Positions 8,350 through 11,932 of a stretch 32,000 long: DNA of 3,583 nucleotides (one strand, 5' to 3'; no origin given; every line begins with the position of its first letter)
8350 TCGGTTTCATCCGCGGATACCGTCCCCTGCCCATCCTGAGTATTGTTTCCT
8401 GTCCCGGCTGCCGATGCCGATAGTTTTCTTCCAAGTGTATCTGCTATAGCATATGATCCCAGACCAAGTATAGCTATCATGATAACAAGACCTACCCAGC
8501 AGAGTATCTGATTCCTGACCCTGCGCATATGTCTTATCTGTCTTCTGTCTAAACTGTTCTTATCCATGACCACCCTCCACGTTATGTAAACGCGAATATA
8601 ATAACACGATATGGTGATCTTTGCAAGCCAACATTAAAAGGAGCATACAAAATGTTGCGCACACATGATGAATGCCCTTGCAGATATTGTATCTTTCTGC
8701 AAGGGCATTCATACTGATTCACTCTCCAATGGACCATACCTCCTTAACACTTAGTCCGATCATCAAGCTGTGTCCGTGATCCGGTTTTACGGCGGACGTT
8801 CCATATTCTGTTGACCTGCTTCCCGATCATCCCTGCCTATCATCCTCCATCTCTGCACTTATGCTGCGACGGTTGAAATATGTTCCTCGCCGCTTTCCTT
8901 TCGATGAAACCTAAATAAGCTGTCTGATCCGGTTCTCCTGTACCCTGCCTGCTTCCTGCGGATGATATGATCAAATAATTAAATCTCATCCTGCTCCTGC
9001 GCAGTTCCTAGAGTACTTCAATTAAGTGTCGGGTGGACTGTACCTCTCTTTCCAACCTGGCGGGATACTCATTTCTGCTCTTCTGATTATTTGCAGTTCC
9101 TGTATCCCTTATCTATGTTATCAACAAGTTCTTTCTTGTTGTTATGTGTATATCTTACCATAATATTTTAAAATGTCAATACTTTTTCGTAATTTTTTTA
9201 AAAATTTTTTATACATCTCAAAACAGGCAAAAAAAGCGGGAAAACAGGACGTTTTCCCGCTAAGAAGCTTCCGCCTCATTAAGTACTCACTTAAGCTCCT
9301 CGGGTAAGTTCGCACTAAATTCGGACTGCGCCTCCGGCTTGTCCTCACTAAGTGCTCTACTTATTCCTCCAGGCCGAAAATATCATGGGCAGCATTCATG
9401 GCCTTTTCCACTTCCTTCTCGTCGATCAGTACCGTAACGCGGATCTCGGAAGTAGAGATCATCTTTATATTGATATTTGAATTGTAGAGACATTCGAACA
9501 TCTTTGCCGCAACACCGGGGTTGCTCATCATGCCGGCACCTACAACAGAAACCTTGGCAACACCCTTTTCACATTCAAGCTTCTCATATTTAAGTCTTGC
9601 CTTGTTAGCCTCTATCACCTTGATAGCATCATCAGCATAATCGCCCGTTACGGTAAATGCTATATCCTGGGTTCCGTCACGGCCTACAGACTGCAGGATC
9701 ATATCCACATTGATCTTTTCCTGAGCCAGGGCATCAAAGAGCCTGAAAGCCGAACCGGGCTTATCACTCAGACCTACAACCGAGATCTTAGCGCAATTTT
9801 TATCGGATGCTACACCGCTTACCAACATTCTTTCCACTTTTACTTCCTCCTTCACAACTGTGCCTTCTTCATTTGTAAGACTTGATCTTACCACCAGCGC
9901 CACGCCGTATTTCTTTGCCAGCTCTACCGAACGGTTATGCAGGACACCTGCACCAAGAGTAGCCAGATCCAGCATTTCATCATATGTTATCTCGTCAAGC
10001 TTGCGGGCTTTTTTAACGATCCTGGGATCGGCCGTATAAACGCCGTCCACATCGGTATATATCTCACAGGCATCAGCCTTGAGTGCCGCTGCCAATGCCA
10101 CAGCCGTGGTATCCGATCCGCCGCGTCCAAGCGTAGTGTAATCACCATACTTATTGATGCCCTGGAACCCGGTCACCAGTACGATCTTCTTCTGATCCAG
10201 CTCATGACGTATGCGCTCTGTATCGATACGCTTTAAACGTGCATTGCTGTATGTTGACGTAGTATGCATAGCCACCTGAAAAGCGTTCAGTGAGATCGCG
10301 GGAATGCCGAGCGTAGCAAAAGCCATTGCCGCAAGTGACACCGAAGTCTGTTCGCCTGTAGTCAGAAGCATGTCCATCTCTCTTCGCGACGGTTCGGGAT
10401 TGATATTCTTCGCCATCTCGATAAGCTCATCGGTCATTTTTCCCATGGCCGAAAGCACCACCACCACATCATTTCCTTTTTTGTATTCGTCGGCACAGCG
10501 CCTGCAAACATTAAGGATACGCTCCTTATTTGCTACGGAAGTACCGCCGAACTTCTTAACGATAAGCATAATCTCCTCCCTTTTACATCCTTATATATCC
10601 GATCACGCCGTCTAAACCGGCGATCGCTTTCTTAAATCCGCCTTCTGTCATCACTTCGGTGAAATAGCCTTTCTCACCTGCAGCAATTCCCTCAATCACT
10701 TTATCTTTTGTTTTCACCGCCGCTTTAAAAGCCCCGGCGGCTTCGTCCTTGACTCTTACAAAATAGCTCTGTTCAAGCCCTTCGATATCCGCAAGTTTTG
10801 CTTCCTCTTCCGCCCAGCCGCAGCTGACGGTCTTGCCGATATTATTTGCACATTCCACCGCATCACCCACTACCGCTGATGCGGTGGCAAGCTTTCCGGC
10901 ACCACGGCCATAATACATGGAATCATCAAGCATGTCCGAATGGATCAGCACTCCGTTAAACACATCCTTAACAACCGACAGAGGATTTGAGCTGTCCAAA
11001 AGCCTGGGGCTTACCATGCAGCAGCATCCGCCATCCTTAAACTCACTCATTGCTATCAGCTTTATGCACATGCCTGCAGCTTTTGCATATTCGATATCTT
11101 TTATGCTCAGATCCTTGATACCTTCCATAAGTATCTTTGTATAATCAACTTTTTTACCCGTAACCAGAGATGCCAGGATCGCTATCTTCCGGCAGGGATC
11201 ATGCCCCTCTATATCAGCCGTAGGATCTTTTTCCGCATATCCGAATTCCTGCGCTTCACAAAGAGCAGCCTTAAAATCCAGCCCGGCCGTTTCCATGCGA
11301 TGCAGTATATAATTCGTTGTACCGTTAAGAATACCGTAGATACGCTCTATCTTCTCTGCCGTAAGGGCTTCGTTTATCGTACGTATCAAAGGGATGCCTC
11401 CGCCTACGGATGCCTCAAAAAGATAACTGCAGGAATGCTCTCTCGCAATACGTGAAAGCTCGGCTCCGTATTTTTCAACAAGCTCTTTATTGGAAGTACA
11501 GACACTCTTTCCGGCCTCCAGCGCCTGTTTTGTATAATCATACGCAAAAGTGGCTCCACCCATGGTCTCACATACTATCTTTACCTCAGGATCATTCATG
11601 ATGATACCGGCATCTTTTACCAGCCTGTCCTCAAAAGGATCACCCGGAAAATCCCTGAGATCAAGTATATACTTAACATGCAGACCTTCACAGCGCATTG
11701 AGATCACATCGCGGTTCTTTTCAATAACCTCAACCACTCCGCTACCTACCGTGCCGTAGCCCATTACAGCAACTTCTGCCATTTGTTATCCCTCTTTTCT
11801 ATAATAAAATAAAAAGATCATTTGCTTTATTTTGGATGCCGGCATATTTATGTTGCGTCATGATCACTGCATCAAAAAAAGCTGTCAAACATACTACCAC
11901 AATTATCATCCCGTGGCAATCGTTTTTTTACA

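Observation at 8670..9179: Strong orphan promoter driving about 480 nt of ORF-less, hairpin-rich sequence: candidate unclassified large ncRNA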

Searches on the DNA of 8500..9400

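Call 4: search_rna_families(source=window, start=8500, end=9400, threshold=evalue, max_evalue=10, show_alignments=3)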
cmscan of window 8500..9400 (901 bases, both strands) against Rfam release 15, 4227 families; matches with E-value up to 10: 13.
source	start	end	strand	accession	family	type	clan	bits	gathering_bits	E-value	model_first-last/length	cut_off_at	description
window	8668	8712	+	RF04176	mir-3149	Gene; miRNA;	-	23.7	100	0.079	1-83/83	no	mir-3149 microRNA precursor family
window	8662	8720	+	RF01914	mir-932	Gene; miRNA;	-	20.1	54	0.12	1-76/76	no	mir-932 microRNA precursor family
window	9101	9165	+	RF02030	tp2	Gene; sRNA;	-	20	50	2.1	1-114/114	no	tp2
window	9220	9260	+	RF01676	P31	Gene; sRNA;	-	19.8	40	0.46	1-82/82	no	Pseudomonas sRNA P31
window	8667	8710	-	RF02445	SpR14_sRNA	Gene; sRNA;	-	19.8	50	7.6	17-61/80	no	Streptococcus sRNA SpR14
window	9185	9269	+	RF02059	STnc50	Gene; sRNA;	-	17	55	7.6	1-84/84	no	Salmonella enterica sRNA STnc40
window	9197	9315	+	RF02078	STnc210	Gene; sRNA;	-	16.6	100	2.2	1-179/179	no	Salmonella enterica sRNA STnc210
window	9149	9267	-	RF01858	RsaF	Gene; sRNA;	-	16.1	60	4.2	1-119/119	no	RNA Staph. aureus F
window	9162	9195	+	RF04251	MIR5070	Gene; miRNA;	CL00139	16.1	100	6.3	42-75/116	no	MIR5070 microRNA precursor family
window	8668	8712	+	RF04255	MIR8001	Gene; miRNA;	-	15.7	90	8.1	11-55/67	no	MIR8001 microRNA precursor family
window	9174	9206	+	RF03027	RT-6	Gene; sRNA;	-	12.7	46.7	8.7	36-70/75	no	RT-6 RNA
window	9197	9258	-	RF02126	GHRLOS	Gene; lncRNA;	-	12.2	48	3.2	1-70/70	no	Ghrelin opposite strand RNA conserved region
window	9078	9400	-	RF01824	RUF20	Gene;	-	10.2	60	9.7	130-425/425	5'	RNA of unknown function 20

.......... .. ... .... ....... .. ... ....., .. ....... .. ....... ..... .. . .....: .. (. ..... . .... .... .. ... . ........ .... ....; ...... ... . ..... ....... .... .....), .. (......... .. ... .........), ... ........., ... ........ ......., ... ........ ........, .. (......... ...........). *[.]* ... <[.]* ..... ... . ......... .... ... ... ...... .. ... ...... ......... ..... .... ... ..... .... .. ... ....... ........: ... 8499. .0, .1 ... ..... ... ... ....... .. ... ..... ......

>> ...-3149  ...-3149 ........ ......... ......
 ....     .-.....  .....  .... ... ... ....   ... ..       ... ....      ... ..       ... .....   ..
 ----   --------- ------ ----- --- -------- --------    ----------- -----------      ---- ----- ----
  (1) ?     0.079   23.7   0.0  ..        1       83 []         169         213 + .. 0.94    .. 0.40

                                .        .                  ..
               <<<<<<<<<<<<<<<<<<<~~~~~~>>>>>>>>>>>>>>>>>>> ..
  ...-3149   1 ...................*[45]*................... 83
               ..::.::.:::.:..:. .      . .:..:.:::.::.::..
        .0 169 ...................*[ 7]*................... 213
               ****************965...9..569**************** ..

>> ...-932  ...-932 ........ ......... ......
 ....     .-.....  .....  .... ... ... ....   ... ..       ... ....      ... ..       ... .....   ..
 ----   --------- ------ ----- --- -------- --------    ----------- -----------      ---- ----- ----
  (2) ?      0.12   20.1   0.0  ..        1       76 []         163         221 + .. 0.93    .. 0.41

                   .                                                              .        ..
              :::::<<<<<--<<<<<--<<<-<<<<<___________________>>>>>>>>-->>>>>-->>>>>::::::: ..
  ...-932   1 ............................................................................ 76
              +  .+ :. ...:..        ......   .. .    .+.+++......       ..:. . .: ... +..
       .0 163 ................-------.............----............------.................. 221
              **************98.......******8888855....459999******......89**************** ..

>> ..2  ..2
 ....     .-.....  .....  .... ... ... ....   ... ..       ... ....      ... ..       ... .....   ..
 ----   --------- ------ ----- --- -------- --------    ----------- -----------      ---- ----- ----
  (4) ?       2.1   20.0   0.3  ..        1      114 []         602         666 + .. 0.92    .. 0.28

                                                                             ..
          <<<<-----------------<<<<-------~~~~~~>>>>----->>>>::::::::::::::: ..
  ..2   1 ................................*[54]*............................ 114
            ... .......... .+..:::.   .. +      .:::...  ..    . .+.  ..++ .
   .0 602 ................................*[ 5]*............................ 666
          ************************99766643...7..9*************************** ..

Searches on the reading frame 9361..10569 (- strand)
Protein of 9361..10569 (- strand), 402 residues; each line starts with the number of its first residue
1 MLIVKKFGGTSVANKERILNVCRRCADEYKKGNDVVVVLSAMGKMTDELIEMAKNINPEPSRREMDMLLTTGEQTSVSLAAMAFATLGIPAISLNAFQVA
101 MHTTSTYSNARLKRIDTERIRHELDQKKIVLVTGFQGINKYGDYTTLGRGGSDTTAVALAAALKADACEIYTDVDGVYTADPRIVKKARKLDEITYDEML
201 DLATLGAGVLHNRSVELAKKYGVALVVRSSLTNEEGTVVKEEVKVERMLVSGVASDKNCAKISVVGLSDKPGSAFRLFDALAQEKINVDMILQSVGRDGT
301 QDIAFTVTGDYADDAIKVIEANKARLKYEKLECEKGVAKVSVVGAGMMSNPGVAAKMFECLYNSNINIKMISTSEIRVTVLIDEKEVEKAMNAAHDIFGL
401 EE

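Call 7: search_protein_families(library=pfam, proteins=[window:9361-10569:-], max_evalue=0.01)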
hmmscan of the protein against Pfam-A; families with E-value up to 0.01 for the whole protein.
window:9361-10569:- (402 aa): 4 families
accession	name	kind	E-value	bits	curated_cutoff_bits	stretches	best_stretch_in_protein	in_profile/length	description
PF00696.33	AA_kinase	-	1.8e-57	195.2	24.9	1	1-228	1-233/234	Amino acid kinase family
PF22468.2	ACT_9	-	6.5e-37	125.5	27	2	340-398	1-61/61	ACT domain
PF13840.12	ACT_7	-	2e-25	88.8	27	2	333-395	2-64/65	ACT domain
PF01842.31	ACT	-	6.4e-13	48.6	27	2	265-307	5-46/66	ACT domain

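Call 10: find_encoding_contigs(protein=window:9361-10569:-, flank=4000, max_places=10)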
Protein window:9361-10569:- (402 aa): 5 contigs read that carry it; 3 places shown.
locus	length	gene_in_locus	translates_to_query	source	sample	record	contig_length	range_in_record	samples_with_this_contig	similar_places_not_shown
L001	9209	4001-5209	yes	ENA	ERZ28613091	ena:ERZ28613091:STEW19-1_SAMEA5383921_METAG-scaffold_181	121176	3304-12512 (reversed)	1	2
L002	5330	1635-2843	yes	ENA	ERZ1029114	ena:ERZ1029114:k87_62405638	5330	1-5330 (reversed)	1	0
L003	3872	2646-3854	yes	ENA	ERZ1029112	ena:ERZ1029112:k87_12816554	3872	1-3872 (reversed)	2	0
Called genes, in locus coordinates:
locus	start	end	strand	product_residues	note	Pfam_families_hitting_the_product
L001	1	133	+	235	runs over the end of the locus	PF00072:Response_reg, PF00486:Trans_reg_C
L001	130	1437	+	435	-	PF00512:HisKA, PF02518:HATPase_c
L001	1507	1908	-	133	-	-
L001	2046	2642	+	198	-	PF00440:TetR_N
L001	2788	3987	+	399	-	PF03447:NAD_binding_3, PF00742:Homoserine_dh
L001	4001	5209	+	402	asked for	PF00696:AA_kinase, PF01842:ACT (weak), PF22468:ACT_9, PF13840:ACT_7, PF22468:ACT_9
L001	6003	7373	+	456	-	PF00933:Glyco_hydro_3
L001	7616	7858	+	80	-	PF00381:PTS-HPr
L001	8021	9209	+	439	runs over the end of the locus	PF06347:SH3_4 (faint), PF08239:SH3_3 (weak), PF14604:SH3_9 (faint), PF08239:SH3_3, PF06725:3D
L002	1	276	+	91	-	?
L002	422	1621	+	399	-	PF03447:NAD_binding_3, PF00742:Homoserine_dh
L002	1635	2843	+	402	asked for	PF00696:AA_kinase, PF01842:ACT (weak), PF22468:ACT_9, PF13840:ACT_7, PF22468:ACT_9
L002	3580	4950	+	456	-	PF00933:Glyco_hydro_3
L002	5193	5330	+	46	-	?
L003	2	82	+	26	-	?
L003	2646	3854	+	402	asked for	PF00696:AA_kinase, PF01842:ACT (weak), PF22468:ACT_9, PF13840:ACT_7, PF22468:ACT_9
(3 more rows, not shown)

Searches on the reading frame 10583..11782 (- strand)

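Call 7: search_protein_families(library=pfam, proteins=[window:10583-11782:-], max_evalue=0.01)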
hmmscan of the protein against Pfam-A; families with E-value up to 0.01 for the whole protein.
window:10583-11782:- (399 aa): 2 families
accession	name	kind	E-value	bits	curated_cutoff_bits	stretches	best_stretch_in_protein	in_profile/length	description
PF00742.24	Homoserine_dh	-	2.6e-59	200.4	22.9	1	131-308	1-172/173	Homoserine dehydrogenase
PF03447.22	NAD_binding_3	-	1.7e-10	42.1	24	1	8-123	1-116/116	Homoserine dehydrogenase, NAD binding domain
